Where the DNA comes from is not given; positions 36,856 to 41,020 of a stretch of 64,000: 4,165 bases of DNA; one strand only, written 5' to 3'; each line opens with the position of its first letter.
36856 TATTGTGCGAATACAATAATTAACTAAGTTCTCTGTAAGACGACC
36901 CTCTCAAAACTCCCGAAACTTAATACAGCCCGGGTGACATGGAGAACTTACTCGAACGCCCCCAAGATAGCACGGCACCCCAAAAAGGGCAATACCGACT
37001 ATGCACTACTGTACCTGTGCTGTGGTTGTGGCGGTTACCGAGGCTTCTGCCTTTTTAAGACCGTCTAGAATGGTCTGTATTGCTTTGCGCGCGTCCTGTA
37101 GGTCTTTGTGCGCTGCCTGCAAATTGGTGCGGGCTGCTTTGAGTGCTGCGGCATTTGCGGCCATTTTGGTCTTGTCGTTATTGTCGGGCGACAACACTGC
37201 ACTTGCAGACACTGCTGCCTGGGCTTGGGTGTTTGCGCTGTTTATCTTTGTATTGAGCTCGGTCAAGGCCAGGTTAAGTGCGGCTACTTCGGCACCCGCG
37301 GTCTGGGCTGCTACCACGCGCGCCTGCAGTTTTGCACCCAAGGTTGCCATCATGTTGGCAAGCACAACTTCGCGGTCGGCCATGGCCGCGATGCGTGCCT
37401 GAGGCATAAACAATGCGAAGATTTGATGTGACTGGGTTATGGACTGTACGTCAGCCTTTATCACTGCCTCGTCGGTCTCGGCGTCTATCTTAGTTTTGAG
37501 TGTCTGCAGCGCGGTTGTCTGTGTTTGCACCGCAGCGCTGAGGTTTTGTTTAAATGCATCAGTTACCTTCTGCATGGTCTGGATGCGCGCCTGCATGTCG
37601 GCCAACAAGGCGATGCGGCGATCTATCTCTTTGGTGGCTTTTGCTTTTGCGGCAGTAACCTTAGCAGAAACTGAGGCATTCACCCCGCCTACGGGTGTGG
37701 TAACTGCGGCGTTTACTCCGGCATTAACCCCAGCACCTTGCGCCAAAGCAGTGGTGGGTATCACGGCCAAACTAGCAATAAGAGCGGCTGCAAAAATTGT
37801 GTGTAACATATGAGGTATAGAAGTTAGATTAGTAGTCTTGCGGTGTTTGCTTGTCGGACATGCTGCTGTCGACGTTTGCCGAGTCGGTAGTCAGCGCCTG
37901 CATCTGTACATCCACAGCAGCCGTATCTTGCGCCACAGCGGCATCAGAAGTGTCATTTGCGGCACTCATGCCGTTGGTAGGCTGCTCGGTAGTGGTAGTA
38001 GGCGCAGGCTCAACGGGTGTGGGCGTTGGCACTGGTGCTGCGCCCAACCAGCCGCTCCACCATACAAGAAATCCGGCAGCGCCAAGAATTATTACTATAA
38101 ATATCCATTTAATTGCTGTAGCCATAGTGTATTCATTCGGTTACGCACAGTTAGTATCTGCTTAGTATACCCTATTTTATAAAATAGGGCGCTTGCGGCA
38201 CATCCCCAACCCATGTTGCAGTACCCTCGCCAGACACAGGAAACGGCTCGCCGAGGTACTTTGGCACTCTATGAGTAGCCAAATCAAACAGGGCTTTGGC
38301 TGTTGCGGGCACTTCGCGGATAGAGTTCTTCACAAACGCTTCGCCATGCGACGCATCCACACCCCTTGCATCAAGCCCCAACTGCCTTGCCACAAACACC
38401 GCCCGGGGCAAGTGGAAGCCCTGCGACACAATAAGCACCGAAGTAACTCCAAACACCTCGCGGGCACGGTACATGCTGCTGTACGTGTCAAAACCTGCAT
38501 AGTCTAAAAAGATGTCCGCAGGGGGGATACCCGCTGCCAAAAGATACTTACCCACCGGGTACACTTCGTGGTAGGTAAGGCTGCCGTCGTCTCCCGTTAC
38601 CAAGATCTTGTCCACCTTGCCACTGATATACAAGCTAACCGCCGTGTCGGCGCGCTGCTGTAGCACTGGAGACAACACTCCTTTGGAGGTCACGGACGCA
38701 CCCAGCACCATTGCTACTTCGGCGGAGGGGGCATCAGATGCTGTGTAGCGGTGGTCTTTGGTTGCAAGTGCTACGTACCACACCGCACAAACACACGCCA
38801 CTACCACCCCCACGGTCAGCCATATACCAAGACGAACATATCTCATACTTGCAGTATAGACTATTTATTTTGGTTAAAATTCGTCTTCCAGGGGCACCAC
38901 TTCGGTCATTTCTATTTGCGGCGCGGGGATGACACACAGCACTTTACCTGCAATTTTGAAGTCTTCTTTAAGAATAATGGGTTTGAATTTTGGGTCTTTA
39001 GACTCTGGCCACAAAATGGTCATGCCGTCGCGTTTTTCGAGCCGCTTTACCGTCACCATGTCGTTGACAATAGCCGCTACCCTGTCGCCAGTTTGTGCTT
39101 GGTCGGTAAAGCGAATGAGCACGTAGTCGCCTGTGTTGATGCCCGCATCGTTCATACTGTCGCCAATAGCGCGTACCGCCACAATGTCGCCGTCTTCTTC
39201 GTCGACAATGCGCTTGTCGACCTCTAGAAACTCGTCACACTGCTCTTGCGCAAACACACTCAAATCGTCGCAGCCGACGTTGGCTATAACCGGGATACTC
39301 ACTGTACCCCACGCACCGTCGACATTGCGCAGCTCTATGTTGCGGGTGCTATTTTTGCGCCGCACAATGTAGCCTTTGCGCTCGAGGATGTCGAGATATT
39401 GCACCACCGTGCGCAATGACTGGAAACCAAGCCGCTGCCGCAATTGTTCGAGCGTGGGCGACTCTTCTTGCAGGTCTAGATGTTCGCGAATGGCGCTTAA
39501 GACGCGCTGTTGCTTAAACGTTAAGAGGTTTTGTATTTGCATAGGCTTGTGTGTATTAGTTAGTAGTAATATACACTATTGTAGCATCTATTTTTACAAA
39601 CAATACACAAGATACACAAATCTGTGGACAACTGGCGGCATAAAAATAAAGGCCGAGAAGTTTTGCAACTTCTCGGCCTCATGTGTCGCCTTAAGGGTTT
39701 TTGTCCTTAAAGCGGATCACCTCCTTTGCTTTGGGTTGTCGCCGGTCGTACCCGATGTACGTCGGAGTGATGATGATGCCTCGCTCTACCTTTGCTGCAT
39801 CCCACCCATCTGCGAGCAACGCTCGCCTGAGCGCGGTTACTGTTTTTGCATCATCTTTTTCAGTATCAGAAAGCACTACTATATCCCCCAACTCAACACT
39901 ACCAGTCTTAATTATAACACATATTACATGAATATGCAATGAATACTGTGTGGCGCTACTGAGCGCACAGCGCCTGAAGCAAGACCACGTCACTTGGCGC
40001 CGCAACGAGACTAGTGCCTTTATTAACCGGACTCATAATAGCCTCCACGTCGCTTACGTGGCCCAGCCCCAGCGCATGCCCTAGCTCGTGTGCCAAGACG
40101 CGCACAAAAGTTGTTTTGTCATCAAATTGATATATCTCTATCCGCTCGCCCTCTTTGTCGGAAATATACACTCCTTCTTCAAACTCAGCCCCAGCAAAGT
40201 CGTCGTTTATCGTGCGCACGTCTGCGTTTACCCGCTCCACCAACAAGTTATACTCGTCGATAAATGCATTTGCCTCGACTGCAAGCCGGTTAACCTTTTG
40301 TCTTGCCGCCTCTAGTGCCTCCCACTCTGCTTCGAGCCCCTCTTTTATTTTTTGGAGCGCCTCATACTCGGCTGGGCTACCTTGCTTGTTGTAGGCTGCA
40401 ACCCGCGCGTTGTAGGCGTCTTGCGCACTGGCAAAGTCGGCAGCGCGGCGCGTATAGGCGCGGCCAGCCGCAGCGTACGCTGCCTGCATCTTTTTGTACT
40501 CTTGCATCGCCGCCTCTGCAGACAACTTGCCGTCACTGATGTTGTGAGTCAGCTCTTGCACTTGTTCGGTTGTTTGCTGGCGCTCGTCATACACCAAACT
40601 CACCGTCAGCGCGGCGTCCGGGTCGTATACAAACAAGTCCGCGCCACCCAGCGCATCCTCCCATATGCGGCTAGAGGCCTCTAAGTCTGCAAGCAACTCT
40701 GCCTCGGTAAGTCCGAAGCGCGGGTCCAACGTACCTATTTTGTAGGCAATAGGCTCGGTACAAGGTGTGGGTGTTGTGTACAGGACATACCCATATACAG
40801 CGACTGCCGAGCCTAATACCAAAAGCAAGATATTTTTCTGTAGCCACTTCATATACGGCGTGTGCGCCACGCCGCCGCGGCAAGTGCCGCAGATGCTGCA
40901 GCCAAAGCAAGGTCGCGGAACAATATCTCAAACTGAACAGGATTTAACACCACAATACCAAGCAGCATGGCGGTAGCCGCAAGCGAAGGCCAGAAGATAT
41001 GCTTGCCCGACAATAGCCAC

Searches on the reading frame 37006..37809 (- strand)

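Call 42: search_protein_families(library=pfam, proteins=[window:37006-37809:-], max_evalue=0.0001)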
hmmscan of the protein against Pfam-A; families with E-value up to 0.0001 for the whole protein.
window:37006-37809:- (267 aa): 1 family
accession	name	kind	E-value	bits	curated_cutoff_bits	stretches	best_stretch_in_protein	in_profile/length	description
PF05055.17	DUF677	-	1.7e-05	24.4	29.1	1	5-130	186-306/336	Protein of unknown function (DUF677)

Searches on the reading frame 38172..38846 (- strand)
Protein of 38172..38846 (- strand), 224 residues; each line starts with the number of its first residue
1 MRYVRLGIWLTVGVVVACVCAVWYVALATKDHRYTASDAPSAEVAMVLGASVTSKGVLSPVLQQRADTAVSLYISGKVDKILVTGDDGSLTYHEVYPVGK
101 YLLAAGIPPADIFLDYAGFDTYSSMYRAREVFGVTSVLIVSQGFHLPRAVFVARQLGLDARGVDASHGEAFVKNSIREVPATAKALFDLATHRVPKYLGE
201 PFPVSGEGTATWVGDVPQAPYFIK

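Call 42: search_protein_families(library=pfam, proteins=[window:38172-38846:-], max_evalue=0.0001)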
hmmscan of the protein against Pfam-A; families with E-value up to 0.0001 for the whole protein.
window:38172-38846:- (224 aa): 1 family
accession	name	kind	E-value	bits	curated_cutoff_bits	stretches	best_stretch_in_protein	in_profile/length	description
PF02698.23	DUF218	-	2.1e-21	76.6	27.6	1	44-160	2-105/133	DUF218 domain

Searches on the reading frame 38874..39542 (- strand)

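Call 43: search_protein_families(library=pfam, proteins=[window:38874-39542:-], max_evalue=0.0001)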
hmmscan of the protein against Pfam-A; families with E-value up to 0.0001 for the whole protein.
window:38874-39542:- (222 aa): 2 families
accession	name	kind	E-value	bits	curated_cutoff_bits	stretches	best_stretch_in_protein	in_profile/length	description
PF00717.28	Peptidase_S24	-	1.7e-18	66.8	23.3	1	97-201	13-115/116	Peptidase S24-like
PF01726.22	LexA_DNA_bind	-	7.3e-12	45.3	23.7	1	7-67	4-64/65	LexA DNA binding domain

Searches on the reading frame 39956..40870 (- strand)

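Call 43: search_protein_families(library=pfam, proteins=[window:39956-40870:-], max_evalue=0.0001)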
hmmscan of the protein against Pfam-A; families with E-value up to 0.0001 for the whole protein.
window:39956-40870:- (304 aa): 1 family
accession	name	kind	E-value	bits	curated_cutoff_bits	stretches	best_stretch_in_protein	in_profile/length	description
PF00413.30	Peptidase_M10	-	9.1e-09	35.8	24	1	249-284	102-137/159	Matrixin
